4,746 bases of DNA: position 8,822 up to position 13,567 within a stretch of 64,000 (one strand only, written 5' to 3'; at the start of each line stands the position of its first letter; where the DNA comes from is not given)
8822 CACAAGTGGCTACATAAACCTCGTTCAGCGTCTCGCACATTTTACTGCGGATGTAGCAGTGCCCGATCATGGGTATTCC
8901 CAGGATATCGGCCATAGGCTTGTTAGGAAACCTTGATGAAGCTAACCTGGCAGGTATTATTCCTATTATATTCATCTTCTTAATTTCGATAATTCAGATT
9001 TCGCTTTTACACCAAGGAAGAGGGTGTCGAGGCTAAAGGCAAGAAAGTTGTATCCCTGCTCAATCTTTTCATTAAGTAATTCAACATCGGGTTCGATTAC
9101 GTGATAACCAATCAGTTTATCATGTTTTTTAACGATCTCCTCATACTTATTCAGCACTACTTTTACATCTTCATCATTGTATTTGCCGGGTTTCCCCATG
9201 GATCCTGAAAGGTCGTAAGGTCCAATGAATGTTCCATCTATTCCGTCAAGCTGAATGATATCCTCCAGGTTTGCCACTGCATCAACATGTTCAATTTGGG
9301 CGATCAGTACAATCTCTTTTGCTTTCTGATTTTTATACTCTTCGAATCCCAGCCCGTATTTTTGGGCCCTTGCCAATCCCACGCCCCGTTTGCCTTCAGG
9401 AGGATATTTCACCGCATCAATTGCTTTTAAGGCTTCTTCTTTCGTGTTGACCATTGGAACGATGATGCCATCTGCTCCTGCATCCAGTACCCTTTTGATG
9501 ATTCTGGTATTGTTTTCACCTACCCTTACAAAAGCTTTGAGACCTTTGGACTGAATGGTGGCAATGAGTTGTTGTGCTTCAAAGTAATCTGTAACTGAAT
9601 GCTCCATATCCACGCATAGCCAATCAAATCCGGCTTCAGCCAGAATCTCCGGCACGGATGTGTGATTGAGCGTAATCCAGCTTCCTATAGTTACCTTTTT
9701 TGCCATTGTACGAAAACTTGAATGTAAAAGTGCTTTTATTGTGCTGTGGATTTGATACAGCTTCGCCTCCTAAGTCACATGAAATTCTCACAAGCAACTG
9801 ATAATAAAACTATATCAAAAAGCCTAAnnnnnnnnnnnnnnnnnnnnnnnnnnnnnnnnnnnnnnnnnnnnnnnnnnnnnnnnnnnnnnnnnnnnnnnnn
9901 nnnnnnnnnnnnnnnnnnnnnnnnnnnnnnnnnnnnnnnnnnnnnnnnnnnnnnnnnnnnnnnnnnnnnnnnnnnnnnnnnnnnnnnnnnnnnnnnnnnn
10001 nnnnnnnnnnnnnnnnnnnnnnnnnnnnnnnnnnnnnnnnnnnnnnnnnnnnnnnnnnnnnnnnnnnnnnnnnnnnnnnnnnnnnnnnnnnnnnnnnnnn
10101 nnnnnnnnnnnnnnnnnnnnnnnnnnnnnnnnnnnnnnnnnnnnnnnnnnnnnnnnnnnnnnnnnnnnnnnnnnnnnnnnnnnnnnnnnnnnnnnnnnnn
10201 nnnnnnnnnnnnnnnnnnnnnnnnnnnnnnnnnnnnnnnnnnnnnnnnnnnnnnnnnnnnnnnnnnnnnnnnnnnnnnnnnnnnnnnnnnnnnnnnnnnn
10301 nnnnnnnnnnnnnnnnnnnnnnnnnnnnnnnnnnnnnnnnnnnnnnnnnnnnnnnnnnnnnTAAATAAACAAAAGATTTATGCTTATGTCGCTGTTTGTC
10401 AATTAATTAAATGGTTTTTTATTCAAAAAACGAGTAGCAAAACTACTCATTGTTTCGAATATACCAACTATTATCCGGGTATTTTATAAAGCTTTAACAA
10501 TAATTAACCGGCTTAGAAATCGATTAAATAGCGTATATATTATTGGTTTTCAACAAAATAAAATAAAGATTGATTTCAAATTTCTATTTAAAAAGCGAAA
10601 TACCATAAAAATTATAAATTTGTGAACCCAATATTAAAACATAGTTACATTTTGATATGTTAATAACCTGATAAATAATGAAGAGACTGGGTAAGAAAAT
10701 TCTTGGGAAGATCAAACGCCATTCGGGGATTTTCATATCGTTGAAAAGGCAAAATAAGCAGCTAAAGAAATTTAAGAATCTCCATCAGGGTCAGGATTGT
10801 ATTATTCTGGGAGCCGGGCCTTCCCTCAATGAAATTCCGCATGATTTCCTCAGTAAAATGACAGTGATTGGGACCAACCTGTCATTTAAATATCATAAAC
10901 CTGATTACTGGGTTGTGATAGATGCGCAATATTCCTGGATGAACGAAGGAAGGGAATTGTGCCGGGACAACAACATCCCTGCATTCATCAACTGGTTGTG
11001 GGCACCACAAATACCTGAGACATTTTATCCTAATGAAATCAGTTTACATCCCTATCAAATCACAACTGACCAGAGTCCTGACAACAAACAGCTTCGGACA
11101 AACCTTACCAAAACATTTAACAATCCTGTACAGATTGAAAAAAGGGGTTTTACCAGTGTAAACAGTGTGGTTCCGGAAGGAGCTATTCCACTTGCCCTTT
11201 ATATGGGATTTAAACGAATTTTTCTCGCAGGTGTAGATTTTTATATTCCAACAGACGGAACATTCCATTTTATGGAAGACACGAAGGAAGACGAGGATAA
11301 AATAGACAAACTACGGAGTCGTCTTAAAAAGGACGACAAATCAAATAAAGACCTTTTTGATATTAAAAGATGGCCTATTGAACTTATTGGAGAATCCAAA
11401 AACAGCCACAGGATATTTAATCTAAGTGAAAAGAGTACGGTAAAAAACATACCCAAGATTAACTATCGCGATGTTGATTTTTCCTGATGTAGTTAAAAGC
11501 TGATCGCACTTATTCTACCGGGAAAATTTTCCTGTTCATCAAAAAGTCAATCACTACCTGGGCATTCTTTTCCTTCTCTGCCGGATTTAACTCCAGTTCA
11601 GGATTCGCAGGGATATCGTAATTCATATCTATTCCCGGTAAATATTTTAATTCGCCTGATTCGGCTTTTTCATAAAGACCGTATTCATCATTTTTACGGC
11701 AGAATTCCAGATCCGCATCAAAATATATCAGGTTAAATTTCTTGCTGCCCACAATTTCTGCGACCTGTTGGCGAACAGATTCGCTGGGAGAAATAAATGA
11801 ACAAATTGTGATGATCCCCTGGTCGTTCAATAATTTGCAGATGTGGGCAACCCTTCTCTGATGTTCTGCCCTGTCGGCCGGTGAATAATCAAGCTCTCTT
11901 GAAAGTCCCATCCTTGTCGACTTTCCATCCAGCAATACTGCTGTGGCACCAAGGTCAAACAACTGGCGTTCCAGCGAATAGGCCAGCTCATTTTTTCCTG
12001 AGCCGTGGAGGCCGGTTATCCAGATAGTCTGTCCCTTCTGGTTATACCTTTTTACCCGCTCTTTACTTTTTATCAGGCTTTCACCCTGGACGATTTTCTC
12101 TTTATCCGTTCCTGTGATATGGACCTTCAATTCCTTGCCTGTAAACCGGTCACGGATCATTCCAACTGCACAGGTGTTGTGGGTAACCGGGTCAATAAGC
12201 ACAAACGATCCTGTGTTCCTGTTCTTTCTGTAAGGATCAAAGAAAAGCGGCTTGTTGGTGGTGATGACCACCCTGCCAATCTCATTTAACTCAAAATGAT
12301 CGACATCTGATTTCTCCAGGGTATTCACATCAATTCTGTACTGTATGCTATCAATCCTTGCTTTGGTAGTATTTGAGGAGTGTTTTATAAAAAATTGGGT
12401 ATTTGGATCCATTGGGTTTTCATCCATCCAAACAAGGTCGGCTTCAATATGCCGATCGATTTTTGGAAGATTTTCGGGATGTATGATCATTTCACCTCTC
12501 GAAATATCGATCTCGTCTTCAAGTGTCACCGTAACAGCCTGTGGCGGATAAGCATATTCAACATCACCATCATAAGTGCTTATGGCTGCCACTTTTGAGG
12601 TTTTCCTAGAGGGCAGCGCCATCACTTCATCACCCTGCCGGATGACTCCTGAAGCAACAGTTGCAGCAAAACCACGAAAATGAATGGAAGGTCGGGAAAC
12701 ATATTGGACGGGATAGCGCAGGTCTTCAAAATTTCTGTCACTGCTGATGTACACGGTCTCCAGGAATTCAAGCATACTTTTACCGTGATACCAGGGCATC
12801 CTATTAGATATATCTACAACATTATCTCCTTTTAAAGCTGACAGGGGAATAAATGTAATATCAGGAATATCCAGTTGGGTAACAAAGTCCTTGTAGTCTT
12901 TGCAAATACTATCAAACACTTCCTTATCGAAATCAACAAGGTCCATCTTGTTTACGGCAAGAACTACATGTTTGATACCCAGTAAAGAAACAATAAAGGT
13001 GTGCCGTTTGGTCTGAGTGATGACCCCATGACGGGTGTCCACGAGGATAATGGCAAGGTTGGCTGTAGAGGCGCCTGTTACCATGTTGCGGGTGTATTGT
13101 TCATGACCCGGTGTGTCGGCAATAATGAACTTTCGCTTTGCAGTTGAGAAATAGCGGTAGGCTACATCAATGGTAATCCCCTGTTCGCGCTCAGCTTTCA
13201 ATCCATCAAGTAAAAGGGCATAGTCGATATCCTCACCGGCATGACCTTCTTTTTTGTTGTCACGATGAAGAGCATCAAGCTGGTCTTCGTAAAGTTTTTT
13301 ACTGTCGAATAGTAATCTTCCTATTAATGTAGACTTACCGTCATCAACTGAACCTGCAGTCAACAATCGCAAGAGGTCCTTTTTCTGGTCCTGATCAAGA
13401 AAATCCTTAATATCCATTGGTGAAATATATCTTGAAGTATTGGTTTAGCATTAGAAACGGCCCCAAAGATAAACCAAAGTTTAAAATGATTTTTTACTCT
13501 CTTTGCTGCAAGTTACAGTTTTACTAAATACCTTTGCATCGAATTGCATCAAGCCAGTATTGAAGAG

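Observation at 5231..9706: Candidate undescribed CMP-ulosonic-acid pathway built on a class II HpcH/HpaI aldolase, with two KdsB paralogues, a cyclase-fold protein, a HAD phosphatase and an SDR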

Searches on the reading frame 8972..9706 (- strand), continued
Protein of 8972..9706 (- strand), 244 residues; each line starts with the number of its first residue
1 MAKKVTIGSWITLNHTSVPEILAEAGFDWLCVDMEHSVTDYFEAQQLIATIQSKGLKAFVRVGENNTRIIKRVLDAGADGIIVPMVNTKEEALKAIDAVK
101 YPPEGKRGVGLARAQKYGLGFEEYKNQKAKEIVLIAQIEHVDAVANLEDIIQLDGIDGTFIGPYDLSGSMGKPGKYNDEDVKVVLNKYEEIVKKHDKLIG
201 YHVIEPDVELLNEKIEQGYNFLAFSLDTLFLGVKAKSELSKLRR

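Call 62: get_annotated_region(hit=H1, flank=10000)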
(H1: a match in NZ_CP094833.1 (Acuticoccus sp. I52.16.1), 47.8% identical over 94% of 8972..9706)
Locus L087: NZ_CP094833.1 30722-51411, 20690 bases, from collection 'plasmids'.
description: Acuticoccus sp. I52.16.1 plasmid unnamed5, complete sequence
organism: Acuticoccus sp. I52.16.1 (NCBI taxid 2928472)
taxonomy: Bacteria; Pseudomonadota; Alphaproteobacteria; Hyphomicrobiales; Amorphaceae; Acuticoccus; Acuticoccus sp. I52.16.1
host: -; source: pure culture,seawater; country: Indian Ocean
typing (MOB-suite, as given by PLSDB): non-mobilizable
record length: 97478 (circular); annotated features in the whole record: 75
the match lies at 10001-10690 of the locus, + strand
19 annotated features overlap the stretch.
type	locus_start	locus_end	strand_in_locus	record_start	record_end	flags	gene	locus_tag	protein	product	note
CDS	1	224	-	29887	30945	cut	-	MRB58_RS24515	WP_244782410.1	replication initiator protein A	-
CDS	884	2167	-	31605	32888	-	-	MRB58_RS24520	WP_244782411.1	nucleotide sugar dehydrogenase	GO:0000271 - polysaccharide biosynthetic process [Evidence IEA]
CDS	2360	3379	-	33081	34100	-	-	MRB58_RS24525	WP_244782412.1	D-cysteine desulfhydrase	-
CDS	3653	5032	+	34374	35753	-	-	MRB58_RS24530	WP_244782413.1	UDP-glucose/GDP-mannose dehydrogenase family protein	-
CDS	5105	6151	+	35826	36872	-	-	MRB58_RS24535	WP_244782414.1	NAD-dependent epimerase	-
CDS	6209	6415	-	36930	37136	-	-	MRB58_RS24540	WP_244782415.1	hypothetical protein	-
CDS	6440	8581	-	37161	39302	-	-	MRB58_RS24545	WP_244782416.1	malate synthase G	GO:0006097 - glyoxylate cycle [Evidence IEA]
CDS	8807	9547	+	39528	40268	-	-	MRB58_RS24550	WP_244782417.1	amino acid racemase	GO:0006520 - amino acid metabolic process [Evidence IEA]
CDS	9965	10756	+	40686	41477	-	-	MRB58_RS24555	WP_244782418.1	aldolase/citrate lyase family protein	-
CDS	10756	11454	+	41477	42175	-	-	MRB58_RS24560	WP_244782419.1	acylneuraminate cytidylyltransferase family protein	-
CDS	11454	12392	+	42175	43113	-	-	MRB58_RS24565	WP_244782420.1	phosphoglycerate dehydrogenase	-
CDS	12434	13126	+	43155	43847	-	-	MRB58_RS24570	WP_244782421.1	HAD family hydrolase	-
CDS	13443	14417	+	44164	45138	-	-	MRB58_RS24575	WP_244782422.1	NAD(P)-dependent oxidoreductase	-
CDS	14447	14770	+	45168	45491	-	-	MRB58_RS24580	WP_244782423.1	Dabb family protein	-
CDS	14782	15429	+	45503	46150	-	-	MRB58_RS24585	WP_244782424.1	DNA polymerase III subunit epsilon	-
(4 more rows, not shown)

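Call 71: find_encoding_contigs(protein=P0016, flank=8000, max_places=1)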
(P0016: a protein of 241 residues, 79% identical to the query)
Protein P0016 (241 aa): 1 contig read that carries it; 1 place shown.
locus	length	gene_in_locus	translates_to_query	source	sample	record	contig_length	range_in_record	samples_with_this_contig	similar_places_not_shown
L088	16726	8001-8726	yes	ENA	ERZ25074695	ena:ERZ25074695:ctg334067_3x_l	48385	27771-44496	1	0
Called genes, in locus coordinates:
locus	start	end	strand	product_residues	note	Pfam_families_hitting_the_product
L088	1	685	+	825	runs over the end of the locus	-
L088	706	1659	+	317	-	PF01408:GFO_IDH_MocA, PF02894:GFO_IDH_MocA_C, PF22725:GFO_IDH_MocA_C3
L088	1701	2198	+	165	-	PF02357:NusG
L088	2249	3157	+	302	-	PF01507:PAPS_reduct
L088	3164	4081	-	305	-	PF00389:2-Hacid_dh, PF02826:2-Hacid_dh_C, PF07991:KARI_N (weak)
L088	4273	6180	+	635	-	PF00009:GTP_EFTU, PF01926:MMR_HSR1 (faint), PF03144:GTP_EFTU_D2 (faint), PF22594:GTP-eEF1A_C, PF01583:APS_kinase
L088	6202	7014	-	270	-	PF01973:MptE-like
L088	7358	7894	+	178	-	-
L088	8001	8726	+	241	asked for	PF03328:HpcH_HpaI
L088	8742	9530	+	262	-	PF02348:CTP_transf_3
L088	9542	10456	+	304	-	PF01073:3Beta_HSD, PF01370:Epimerase, PF02719:Polysacc_synt_2, PF04321:RmlD_sub_bind, PF05368:NmrA, PF07993:NAD_binding_4 (faint), PF13460:NAD_binding_10, PF16363:GDP_Man_Dehyd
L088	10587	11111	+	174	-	PF04199:Cyclase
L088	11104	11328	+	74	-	-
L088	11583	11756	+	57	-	-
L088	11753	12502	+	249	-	PF02348:CTP_transf_3, PF12804:NTP_transf_3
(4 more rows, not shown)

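Call 72: find_encoding_contigs(protein=P0006, flank=8000, max_places=1)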
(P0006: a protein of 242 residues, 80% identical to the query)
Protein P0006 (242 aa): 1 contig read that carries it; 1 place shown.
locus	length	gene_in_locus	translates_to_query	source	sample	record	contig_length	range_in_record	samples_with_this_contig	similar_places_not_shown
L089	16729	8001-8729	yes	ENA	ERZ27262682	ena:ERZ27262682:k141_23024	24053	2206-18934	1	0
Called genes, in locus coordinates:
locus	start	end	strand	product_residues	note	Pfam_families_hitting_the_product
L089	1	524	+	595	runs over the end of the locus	PF03600:CitMHS, PF02080:TrkA_C, PF03600:CitMHS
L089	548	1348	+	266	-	PF00459:Inositol_P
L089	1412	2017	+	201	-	PF01583:APS_kinase, PF13671:AAA_33 (weak)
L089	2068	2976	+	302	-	PF01507:PAPS_reduct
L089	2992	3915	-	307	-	PF00389:2-Hacid_dh, PF02826:2-Hacid_dh_C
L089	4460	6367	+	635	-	PF00009:GTP_EFTU, PF01926:MMR_HSR1 (faint), PF22594:GTP-eEF1A_C, PF01583:APS_kinase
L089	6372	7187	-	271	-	PF01973:MptE-like, PF06002:CST-I (faint)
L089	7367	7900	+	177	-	-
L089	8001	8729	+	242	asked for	PF03328:HpcH_HpaI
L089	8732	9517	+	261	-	PF02348:CTP_transf_3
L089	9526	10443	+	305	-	PF01073:3Beta_HSD, PF01370:Epimerase, PF02719:Polysacc_synt_2, PF04321:RmlD_sub_bind, PF05368:NmrA (weak), PF07993:NAD_binding_4 (faint), PF13460:NAD_binding_10, PF16363:GDP_Man_Dehyd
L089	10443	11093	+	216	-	PF04199:Cyclase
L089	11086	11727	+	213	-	PF00702:Hydrolase, PF13419:HAD_2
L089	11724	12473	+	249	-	PF02348:CTP_transf_3, PF12804:NTP_transf_3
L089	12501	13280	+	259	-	PF00483:NTP_transferase, PF12804:NTP_transf_3 (weak)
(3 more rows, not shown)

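Call 73: find_encoding_contigs(protein=P0011, flank=8000, max_places=1)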
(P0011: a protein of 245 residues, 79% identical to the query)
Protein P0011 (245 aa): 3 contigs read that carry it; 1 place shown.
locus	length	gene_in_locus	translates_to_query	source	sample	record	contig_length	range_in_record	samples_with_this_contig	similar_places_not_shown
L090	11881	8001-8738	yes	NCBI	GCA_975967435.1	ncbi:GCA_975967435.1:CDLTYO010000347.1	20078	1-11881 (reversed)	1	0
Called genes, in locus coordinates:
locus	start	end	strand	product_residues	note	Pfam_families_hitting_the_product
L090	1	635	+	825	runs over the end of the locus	-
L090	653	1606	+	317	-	PF01408:GFO_IDH_MocA, PF02894:GFO_IDH_MocA_C, PF22725:GFO_IDH_MocA_C3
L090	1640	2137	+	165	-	PF02357:NusG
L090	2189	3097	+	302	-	PF01507:PAPS_reduct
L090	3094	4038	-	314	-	PF00389:2-Hacid_dh, PF02826:2-Hacid_dh_C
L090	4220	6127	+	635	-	PF00009:GTP_EFTU, PF01926:MMR_HSR1 (faint), PF22594:GTP-eEF1A_C, PF01583:APS_kinase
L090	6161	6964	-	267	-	PF01973:MptE-like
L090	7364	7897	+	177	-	-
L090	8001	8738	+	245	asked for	PF03328:HpcH_HpaI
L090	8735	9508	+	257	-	PF02348:CTP_transf_3, PF12804:NTP_transf_3 (weak)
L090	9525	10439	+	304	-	PF01073:3Beta_HSD, PF01370:Epimerase, PF02719:Polysacc_synt_2, PF04321:RmlD_sub_bind, PF05368:NmrA, PF07993:NAD_binding_4 (faint), PF13460:NAD_binding_10, PF16363:GDP_Man_Dehyd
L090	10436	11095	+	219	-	PF04199:Cyclase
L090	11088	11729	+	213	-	PF00702:Hydrolase, PF13419:HAD_2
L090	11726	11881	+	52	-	?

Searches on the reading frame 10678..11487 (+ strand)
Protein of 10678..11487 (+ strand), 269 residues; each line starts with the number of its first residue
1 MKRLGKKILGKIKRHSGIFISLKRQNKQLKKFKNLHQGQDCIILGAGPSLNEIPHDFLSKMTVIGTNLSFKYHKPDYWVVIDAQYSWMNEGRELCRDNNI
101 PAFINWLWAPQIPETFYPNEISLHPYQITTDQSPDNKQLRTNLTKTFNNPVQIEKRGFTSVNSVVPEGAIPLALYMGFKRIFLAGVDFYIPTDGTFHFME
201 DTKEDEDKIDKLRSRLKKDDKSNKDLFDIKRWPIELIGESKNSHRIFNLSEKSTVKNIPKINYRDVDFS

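Call 8: search_protein_families(library=pfam, proteins=[window:10678-11487:+], max_evalue=0.0001)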
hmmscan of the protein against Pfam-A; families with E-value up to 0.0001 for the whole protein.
window:10678-11487:+ (269 aa): 1 family
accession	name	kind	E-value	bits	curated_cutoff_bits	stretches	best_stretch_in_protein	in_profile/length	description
PF01973.23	MptE-like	-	1.7e-10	41.4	34.6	1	26-189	10-167/171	6-hydroxymethylpterin diphosphokinase MptE-like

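Call 46: search_protein_families(library=ncbifam, proteins=[window:10678-11487:+], max_evalue=1e-8)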
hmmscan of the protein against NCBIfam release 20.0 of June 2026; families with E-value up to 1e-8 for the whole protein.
window:10678-11487:+ (269 aa): 0 families

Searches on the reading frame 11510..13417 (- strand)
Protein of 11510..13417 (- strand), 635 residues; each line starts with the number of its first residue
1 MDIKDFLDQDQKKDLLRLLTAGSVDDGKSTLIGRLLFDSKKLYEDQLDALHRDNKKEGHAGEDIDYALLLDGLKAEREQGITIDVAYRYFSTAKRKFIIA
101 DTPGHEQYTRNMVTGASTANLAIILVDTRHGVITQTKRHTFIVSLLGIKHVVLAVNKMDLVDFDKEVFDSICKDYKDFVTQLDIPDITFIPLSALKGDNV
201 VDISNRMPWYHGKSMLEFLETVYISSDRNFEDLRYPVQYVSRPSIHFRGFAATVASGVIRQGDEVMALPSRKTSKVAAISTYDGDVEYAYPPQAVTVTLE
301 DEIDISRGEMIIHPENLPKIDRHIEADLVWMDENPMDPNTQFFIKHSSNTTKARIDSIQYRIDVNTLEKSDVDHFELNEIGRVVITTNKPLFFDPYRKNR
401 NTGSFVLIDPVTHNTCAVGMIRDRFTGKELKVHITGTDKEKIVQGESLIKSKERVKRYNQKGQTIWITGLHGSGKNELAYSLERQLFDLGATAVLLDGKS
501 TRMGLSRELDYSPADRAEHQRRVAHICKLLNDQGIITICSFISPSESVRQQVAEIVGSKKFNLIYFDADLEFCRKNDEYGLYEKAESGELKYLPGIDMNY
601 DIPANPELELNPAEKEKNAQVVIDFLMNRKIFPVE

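Call 8: search_protein_families(library=pfam, proteins=[window:11510-13417:-], max_evalue=0.0001)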
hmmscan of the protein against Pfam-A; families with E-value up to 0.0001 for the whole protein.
window:11510-13417:- (635 aa): 4 families
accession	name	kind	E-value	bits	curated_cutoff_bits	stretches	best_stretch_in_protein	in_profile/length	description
PF01583.26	APS_kinase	-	1e-48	165.7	21.1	1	461-610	1-151/152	Adenylylsulphate kinase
PF00009.33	GTP_EFTU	-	2.3e-42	145.2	26.5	1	15-203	3-178/188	Elongation factor Tu GTP binding domain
PF22594.2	GTP-eEF1A_C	-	1.5e-28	99.6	27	1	324-422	2-101/101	GTP-eEF1A C-terminal domain-like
PF01926.29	MMR_HSR1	-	1.1e-05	25.9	21.9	0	74-157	25-113/113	50S ribosome-binding GTPase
